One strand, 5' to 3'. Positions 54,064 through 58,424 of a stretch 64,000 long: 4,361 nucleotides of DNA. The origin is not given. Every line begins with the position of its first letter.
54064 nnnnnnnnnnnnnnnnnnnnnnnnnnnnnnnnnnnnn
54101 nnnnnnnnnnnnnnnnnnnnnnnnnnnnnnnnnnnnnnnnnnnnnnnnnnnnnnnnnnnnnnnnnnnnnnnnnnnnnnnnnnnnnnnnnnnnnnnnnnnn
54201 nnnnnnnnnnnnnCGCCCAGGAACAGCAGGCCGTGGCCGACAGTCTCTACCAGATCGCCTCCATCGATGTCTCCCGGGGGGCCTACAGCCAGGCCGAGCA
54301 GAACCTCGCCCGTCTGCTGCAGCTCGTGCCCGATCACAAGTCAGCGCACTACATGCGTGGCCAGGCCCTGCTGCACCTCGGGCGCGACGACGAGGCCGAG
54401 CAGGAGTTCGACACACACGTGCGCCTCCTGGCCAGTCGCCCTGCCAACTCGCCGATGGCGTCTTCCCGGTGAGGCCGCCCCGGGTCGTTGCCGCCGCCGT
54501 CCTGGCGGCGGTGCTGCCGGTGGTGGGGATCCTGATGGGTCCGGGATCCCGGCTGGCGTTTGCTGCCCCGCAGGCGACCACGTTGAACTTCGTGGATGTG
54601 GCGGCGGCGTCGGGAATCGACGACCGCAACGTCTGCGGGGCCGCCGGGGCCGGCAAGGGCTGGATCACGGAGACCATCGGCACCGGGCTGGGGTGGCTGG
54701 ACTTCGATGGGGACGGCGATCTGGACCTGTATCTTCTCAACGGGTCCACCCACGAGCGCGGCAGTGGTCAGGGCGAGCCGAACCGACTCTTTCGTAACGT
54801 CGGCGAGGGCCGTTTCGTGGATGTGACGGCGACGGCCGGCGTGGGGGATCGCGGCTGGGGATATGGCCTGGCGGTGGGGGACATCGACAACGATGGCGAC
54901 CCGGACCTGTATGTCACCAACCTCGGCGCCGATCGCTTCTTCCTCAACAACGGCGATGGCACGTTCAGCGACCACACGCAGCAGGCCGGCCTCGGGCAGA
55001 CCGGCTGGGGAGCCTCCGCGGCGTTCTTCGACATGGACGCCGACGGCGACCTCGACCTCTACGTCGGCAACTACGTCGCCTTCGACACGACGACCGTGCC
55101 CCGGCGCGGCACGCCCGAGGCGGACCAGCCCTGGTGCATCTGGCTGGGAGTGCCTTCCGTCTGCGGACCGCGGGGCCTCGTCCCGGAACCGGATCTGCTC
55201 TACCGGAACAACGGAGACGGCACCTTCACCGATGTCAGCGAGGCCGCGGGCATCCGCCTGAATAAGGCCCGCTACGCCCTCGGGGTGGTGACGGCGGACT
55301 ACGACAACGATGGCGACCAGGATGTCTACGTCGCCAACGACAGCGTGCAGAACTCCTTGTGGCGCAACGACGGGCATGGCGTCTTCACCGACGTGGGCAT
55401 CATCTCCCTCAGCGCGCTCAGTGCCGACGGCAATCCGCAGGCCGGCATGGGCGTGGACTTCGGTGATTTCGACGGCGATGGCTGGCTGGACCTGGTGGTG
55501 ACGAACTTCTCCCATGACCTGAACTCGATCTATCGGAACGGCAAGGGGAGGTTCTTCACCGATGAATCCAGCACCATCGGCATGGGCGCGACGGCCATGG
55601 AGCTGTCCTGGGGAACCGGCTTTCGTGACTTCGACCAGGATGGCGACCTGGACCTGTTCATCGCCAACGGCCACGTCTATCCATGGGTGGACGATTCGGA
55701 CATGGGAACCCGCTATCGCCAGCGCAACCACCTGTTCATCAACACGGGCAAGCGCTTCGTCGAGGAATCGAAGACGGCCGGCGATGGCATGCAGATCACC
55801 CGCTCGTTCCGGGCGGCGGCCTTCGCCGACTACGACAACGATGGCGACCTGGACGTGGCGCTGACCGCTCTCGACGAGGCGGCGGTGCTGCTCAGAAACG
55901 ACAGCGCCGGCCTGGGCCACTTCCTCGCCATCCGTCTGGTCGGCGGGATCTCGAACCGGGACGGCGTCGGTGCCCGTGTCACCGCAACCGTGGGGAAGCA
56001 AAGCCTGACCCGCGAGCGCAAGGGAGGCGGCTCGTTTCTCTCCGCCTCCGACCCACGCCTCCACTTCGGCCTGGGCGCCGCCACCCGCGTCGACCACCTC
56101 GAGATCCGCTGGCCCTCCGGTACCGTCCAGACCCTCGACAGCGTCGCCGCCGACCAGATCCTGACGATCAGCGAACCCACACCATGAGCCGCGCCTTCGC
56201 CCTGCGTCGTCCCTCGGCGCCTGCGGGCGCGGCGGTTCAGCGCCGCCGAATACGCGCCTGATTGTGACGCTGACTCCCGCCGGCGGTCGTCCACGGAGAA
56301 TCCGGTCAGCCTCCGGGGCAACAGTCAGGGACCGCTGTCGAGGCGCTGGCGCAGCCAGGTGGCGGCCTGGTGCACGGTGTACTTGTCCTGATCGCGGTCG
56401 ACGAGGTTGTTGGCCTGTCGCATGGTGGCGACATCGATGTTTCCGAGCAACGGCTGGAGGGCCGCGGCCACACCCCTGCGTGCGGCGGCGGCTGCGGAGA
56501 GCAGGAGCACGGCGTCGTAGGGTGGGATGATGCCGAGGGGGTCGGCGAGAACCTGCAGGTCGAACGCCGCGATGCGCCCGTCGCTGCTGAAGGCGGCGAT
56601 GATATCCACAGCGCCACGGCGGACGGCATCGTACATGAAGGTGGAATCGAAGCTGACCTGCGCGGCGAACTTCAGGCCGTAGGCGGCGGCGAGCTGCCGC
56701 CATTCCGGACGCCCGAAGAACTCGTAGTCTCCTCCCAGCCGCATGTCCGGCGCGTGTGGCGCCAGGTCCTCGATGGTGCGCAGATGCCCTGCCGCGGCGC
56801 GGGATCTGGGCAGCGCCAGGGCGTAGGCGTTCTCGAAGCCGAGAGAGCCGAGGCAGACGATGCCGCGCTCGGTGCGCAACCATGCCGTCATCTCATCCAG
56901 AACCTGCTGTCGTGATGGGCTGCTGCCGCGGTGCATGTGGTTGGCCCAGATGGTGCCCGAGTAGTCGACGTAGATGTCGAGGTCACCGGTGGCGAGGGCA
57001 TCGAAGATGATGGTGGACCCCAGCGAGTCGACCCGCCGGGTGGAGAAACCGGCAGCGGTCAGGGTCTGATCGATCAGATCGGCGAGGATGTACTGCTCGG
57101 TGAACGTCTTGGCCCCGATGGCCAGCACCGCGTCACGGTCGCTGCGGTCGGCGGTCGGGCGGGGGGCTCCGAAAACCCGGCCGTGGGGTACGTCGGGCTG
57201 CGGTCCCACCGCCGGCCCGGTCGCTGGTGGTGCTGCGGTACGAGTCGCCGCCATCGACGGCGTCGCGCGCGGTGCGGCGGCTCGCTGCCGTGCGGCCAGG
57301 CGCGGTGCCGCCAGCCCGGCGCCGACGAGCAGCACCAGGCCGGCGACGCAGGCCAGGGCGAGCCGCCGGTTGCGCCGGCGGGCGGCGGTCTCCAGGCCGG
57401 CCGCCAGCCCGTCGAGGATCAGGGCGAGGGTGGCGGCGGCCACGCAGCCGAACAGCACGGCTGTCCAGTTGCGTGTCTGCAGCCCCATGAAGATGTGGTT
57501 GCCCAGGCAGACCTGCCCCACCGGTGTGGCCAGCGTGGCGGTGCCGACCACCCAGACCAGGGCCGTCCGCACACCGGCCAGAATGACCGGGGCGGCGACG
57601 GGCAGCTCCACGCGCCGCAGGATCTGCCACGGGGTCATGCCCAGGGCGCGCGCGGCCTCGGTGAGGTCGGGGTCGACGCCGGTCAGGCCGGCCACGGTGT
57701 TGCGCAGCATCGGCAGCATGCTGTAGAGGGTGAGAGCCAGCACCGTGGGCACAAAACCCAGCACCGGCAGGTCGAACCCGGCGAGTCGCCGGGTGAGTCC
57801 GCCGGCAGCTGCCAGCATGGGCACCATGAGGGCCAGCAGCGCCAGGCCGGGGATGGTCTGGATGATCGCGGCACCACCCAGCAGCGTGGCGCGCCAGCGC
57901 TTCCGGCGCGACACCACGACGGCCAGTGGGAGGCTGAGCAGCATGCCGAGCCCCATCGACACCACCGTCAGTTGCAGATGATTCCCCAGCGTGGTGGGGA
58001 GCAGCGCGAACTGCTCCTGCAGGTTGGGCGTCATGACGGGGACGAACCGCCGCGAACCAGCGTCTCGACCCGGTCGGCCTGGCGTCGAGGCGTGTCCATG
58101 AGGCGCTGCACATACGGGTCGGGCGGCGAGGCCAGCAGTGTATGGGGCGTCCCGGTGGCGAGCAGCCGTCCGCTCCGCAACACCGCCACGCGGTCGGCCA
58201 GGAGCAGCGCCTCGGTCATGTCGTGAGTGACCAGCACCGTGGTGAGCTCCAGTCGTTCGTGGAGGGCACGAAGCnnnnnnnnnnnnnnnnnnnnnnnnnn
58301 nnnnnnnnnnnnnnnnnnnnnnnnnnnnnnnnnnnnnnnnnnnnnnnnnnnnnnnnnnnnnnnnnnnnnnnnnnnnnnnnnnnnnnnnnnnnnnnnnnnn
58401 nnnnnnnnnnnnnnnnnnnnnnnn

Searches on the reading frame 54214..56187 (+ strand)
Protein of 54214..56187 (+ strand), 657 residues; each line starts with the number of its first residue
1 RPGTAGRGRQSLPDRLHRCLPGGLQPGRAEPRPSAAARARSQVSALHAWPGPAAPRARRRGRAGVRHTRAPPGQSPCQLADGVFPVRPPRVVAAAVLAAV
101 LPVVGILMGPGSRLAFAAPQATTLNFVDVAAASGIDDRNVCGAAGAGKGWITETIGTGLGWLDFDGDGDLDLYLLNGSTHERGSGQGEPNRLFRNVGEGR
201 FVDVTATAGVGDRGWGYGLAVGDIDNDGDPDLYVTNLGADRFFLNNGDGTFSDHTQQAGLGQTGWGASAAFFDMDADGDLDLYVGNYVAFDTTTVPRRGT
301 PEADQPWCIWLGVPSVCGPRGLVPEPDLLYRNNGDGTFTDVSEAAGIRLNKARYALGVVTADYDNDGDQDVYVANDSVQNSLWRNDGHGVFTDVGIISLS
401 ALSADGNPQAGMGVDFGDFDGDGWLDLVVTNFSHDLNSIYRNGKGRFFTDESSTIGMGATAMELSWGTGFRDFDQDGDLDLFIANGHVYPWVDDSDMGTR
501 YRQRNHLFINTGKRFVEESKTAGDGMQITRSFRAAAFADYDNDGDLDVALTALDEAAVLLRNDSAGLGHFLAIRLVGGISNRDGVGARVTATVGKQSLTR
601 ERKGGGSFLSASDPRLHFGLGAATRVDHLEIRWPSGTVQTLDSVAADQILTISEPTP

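Call 91: search_protein_families(library=pfam, proteins=[window:54214-56187:+], max_evalue=0.00001)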
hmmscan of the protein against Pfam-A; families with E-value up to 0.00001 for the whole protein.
window:54214-56187:+ (657 aa): 3 families
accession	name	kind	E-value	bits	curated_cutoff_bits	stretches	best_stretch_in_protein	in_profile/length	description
PF13517.12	FG-GAP_3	-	2.2e-59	198.4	26.9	6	362-429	1-61/61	FG-GAP-like repeat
PF07593.17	UnbV_ASPIC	-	2.8e-24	85.2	23.4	1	584-651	1-68/68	ASPIC and UnbV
PF01839.29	FG-GAP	-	7e-18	64.5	22.1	0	215-249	1-32/37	FG-GAP repeat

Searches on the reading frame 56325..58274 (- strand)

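Call 91: search_protein_families(library=pfam, proteins=[window:56325-58274:-], max_evalue=0.00001)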
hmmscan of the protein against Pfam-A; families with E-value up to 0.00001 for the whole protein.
window:56325-58274:- (649 aa): 2 families
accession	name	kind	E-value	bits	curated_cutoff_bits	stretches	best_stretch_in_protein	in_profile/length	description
PF04069.17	OpuAC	-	1.2e-45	156.6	21.2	1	385-642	4-256/257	Substrate binding domain of ABC-type glycine betaine transport system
PF00528.27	BPD_transp_1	-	2e-22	80.3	26.4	1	110-297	1-181/184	Binding-protein-dependent transport system inner membrane component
